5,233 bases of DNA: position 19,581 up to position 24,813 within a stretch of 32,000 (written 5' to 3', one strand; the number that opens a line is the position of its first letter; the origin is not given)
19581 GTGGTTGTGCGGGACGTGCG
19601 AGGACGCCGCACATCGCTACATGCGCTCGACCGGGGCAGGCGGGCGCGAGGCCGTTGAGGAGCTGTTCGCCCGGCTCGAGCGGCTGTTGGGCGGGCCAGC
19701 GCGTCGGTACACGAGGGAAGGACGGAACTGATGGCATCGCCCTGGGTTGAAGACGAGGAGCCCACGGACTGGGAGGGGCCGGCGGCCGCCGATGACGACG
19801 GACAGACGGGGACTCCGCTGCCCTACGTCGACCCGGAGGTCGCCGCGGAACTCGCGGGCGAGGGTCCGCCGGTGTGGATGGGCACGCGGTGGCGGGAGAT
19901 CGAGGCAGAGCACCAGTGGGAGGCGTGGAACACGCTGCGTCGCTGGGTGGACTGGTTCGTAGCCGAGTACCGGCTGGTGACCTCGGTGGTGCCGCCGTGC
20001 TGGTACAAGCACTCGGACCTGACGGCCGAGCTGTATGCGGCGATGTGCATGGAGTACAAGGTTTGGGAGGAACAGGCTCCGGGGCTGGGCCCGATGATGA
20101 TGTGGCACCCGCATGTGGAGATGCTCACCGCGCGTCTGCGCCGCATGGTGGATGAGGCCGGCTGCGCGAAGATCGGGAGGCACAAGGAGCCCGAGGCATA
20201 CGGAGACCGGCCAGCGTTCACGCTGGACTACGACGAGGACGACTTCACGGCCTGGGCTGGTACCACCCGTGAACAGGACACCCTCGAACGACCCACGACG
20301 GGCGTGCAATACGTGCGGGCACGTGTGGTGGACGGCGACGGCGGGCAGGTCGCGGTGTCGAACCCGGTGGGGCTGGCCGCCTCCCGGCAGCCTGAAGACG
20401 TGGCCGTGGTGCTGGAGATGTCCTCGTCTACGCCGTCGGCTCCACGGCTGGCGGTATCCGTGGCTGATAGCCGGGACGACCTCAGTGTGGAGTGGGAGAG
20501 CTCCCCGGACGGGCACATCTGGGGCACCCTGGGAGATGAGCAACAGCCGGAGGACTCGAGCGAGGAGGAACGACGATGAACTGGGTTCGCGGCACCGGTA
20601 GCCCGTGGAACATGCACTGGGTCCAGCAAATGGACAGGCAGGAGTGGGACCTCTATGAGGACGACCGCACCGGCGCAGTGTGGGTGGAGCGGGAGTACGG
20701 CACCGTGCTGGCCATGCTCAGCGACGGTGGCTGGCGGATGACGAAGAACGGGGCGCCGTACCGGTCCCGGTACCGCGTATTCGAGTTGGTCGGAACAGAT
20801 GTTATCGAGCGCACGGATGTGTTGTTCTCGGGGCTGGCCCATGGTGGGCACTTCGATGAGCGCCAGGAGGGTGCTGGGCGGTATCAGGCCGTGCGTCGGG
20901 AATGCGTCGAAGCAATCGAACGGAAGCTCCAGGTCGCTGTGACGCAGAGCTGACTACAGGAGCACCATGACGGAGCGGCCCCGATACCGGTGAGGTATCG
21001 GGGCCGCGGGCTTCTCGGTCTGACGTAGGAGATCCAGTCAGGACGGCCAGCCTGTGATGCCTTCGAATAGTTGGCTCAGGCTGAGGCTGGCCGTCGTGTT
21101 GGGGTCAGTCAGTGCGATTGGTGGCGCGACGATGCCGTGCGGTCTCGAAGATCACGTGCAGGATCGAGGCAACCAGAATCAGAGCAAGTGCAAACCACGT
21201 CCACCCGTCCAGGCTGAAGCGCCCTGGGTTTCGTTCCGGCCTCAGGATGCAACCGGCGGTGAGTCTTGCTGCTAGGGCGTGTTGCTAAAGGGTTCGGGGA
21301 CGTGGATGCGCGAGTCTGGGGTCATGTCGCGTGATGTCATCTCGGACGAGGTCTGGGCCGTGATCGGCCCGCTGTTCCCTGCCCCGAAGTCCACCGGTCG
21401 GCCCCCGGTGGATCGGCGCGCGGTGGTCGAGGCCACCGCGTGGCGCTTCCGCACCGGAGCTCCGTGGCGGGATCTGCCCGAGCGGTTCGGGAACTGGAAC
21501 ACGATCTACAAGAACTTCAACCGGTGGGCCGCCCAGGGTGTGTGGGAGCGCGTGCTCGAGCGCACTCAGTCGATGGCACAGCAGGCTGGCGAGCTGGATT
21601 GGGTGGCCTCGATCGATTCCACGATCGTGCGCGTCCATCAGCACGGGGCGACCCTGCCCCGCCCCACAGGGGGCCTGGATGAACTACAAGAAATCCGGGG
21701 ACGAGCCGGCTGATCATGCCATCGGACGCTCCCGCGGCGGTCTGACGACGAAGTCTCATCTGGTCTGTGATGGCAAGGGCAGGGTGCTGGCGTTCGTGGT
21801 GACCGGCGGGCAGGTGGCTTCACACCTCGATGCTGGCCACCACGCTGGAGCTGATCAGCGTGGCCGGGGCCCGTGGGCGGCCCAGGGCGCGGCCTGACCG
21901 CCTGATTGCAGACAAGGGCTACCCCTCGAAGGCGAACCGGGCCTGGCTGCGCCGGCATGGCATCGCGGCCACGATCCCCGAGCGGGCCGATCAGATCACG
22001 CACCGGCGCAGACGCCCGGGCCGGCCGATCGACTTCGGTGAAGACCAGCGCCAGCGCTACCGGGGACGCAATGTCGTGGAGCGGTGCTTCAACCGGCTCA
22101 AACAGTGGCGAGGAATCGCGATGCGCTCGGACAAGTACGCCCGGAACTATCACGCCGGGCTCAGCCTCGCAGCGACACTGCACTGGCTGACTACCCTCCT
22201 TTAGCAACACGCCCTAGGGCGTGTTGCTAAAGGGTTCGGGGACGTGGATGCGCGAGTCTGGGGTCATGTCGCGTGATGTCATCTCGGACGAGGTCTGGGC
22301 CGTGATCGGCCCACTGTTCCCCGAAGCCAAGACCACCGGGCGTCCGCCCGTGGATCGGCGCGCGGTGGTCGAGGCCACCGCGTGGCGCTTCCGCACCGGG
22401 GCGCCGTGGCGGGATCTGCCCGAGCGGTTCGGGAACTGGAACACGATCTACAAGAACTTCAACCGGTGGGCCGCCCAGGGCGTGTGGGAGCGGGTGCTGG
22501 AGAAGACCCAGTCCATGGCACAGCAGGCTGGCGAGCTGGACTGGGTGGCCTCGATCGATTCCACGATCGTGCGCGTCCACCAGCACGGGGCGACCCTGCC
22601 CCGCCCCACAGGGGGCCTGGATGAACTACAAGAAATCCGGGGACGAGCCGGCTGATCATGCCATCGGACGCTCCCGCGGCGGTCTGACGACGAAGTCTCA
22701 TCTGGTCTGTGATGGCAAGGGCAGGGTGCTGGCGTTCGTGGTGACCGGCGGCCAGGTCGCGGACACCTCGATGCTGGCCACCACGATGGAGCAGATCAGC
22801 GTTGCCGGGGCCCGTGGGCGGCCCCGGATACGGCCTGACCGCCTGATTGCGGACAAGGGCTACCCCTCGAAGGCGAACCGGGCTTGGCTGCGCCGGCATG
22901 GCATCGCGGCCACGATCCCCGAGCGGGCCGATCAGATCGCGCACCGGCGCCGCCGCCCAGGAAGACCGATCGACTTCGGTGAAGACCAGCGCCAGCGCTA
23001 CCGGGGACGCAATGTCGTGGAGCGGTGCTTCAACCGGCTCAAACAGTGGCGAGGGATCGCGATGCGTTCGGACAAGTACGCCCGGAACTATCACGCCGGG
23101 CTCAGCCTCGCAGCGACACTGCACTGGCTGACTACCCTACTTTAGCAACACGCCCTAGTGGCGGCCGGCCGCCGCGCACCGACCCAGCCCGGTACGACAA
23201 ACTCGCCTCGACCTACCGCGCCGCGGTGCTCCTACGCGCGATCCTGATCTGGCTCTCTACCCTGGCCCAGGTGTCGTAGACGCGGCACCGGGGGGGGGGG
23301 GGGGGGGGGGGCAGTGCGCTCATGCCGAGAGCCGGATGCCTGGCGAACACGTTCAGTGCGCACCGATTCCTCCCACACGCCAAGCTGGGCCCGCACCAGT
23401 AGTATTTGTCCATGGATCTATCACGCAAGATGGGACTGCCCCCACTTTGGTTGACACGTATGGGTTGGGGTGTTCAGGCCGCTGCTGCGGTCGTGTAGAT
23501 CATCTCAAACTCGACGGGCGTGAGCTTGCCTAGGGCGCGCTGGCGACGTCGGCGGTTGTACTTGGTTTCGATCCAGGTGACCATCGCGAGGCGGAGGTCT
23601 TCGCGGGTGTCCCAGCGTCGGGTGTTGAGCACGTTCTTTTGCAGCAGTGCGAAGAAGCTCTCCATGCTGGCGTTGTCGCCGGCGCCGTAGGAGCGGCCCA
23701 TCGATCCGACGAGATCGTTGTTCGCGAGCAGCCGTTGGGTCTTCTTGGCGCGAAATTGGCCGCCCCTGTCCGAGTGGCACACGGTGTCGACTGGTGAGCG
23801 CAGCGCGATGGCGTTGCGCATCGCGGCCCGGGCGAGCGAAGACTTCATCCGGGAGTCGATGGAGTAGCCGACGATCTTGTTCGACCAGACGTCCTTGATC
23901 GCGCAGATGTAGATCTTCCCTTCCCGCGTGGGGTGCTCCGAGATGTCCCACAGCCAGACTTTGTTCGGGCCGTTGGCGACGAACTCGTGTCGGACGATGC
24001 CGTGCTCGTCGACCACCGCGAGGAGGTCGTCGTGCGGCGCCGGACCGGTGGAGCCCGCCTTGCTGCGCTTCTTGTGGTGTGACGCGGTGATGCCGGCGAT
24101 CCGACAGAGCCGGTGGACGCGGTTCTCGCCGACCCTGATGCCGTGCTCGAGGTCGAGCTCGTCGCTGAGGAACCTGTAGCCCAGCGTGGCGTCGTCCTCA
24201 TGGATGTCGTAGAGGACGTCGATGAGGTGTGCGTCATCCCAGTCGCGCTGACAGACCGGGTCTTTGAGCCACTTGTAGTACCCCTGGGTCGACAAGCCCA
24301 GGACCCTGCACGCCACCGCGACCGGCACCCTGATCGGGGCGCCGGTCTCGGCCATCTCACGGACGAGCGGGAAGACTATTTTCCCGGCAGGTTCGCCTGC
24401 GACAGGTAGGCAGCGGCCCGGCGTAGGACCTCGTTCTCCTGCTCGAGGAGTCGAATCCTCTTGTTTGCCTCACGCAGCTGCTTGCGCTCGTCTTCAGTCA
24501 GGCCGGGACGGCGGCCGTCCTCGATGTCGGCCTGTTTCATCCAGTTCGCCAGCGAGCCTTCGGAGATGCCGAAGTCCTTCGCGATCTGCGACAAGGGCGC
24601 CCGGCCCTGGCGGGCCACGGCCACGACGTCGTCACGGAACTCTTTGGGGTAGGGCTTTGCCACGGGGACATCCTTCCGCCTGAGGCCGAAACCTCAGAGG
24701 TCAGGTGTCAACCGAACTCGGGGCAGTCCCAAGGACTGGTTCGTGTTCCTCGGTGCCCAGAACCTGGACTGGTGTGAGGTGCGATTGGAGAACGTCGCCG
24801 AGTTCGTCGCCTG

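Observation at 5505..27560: Island at tRNA-Asn: T4SS-type actinobacterial conjugative element with no recognisable relaxase and no tRNA-proximal integrase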

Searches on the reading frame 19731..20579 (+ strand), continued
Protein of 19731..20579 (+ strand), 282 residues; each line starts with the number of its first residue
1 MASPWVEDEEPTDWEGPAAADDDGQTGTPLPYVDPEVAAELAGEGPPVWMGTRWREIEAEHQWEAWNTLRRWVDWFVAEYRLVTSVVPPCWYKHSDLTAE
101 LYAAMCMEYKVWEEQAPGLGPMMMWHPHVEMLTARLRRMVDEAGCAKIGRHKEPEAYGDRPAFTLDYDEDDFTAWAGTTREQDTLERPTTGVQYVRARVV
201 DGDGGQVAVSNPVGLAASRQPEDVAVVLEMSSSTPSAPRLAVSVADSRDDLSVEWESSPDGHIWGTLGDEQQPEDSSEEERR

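Call 83: search_protein_families(library=pfam, alignment_id=A1, max_evalue=1)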
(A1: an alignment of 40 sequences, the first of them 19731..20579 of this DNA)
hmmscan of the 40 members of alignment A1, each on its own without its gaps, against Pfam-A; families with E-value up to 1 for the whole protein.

A. member 1, window:19731-20579:+ (282 aa): 0 families

B. families by the number of members that match (of 40 scanned): 13 families
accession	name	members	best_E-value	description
PF16259.10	DUF4913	5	0.005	Domain of unknown function (DUF4913)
PF07610.17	DUF1573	2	0.046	Protein of unknown function (DUF1573)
PF05199.19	GMC_oxred_C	1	0.041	GMC oxidoreductase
PF18871.6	HEPN_Toprim_N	1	0.079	HEPN/Toprim N-terminal domain 1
PF22753.2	Ape1_N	1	0.086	Peptidoglycan O-acetylesterase, N-terminal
PF00754.31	F5_F8_type_C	1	0.092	F5/8 type C domain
PF18565.7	Glyco_hydro2_C5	1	0.095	Glycoside hydrolase family 2 C-terminal domain 5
PF22332.1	TAZ1_RBM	1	0.1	RAP1 binding motif of TAZ1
PF00702.32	Hydrolase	1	0.14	haloacid dehalogenase-like hydrolase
PF05365.17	UCR_UQCRX_QCR9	1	0.19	Ubiquinol-cytochrome C reductase, UQCRX/QCR9 like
PF19862.4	DUF6336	1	0.2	Family of unknown function (DUF6336)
PF02012.26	BNR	1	0.28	BNR/Asp-box repeat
PF20916.2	BscB_a-b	1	0.54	Cellulose Synthase Subunit B, alpha-beta domain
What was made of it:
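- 19731..20579 (+): 282-aa conserved protein of unknown function: a helical domain plus a beta-sandwich, faintly DUF4913-like. DUF4913 matched in 5 of 40 members (call 83).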

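Call 99: find_encoding_contigs(protein=P0008, flank=10000, max_places=5)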
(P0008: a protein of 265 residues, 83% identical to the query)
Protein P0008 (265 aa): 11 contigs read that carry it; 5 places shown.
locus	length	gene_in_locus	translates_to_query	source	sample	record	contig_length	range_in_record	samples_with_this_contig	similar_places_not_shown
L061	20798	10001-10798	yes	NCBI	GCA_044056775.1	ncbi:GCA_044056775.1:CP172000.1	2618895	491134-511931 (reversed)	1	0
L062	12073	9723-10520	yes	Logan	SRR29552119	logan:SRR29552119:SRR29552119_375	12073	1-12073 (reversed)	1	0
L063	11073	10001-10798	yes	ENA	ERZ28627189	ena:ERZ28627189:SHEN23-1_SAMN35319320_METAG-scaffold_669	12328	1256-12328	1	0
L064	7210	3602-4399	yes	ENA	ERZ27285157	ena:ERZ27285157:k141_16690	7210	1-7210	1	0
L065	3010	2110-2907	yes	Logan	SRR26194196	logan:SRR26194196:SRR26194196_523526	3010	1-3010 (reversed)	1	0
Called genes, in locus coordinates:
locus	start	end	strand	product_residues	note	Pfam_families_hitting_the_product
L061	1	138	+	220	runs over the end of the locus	-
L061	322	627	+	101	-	-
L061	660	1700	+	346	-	-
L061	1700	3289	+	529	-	-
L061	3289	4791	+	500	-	-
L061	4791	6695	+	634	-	PF02534:T4SS-DNA_transf, PF10412:TrwB_AAD_bind (weak), PF12696:TraG-D_C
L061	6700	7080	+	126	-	-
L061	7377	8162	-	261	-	PF25199:nSTAND_NTPase5 (faint), PF01695:IstB_IS21, PF00308:Bac_DnaA (weak), PF13401:AAA_22 (faint)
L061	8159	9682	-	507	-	PF00665:rve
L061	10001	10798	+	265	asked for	-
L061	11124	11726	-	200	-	PF03596:Cad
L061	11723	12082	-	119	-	PF12840:HTH_20, PF01022:HTH_5, PF12802:MarR_2 (weak)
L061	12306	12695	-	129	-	PF00376:MerR, PF13411:MerR_1, PF09278:MerR-DNA-bind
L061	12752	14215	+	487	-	PF07992:Pyr_redox_2, PF13738:Pyr_redox_3, PF00070:Pyr_redox, PF02852:Pyr_redox_dim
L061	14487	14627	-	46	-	-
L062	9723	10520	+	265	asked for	-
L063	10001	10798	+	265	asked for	-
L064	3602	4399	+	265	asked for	-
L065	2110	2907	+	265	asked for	-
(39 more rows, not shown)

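Call 100: find_encoding_contigs(protein=P0010, flank=10000, max_places=6)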
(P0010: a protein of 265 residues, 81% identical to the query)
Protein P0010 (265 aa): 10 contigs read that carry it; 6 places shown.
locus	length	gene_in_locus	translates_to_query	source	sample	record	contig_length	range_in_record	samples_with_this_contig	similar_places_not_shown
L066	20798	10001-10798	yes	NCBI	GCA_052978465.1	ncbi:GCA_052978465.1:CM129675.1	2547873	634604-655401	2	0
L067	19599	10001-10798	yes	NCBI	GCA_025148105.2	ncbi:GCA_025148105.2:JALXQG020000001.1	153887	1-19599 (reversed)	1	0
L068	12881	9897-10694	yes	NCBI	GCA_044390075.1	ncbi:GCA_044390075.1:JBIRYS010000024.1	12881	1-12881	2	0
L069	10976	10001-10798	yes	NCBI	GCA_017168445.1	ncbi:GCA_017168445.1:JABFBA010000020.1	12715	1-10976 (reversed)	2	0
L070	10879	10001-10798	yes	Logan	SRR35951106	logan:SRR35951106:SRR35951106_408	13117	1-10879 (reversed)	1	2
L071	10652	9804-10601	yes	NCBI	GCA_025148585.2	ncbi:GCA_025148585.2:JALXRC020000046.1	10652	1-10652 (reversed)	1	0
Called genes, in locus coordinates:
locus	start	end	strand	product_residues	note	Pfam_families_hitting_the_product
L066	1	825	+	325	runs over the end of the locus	PF13730:HTH_36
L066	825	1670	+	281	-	PF04542:Sigma70_r2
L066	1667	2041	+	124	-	-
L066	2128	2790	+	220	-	-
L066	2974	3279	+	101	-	-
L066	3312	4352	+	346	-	-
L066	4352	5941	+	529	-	-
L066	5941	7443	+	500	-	-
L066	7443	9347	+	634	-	PF02534:T4SS-DNA_transf, PF10412:TrwB_AAD_bind (weak), PF12696:TraG-D_C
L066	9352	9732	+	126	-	-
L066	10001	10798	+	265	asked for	-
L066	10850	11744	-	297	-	PF13340:DUF4096, PF01609:DDE_Tnp_1, PF13586:DDE_Tnp_1_2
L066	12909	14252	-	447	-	PF00872:Transposase_mut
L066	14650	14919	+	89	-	-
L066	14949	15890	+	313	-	PF01297:ZnuA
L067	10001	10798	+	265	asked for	-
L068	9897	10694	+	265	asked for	-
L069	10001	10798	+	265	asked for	-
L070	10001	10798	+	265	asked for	-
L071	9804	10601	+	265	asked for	-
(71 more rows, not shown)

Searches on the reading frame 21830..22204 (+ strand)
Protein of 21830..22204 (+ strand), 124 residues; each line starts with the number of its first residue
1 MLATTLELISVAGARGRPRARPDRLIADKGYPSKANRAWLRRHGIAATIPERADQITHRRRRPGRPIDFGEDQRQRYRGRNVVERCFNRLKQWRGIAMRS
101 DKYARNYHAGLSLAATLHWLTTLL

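Call 8: search_protein_families(library=pfam, proteins=[window:21830-22204:+], max_evalue=0.01)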
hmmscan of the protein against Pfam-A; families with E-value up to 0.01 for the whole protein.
window:21830-22204:+ (124 aa): 3 families
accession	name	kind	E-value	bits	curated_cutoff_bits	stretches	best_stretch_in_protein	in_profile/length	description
PF01609.27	DDE_Tnp_1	-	8.8e-12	45.6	23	1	18-115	74-196/200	Transposase DDE domain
PF13586.12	DDE_Tnp_1_2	-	1.8e-10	41.5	29.2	1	26-120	2-85/86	Transposase DDE domain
PF13359.12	DDE_Tnp_4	-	0.005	16.9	24.8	1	22-118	75-157/158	DDE superfamily endonuclease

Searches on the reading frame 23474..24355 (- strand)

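Call 8: search_protein_families(library=pfam, proteins=[window:23474-24355:-], max_evalue=0.01)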
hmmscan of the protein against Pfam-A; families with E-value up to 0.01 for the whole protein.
window:23474-24355:- (293 aa): 4 families
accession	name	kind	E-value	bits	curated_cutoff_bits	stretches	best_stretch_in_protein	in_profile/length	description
PF00665.32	rve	-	9.3e-19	68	32.6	1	128-223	2-100/102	Integrase core domain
PF13276.12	HTH_21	-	2.1e-12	47.5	28.1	1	40-97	3-60/60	HTH-like domain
PF13333.12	rve_2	-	1e-08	35.6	22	1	232-284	1-52/56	Integrase core domain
PF13683.12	rve_3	-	3.4e-08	33.5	26.5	1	219-280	7-67/67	Integrase core domain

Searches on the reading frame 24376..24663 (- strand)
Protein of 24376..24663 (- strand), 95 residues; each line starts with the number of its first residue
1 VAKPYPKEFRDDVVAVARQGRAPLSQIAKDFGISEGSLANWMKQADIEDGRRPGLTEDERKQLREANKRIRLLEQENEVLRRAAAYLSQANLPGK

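Call 8: search_protein_families(library=pfam, proteins=[window:24376-24663:-], max_evalue=0.01)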
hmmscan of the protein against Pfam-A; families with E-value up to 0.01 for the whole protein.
window:24376-24663:- (95 aa): 5 families
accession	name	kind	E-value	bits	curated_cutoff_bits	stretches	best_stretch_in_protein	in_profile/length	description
PF01527.26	HTH_Tnp_1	-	3.5e-08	34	24.1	1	5-77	7-74/75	Transposase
PF13518.12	HTH_28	-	0.0015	19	25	1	16-45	9-36/52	Helix-turn-helix domain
PF13384.12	HTH_23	-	0.0038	17.5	24.6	0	17-44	15-40/50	Homeodomain-like domain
PF13542.12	HTH_Tnp_ISL3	-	0.0045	16.8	27.4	1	7-44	14-49/51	Helix-turn-helix domain of transposase family ISL3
PF10985.13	DUF2805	-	0.0089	16.8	22.5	0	12-44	2-34/71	Protein of unknown function (DUF2805)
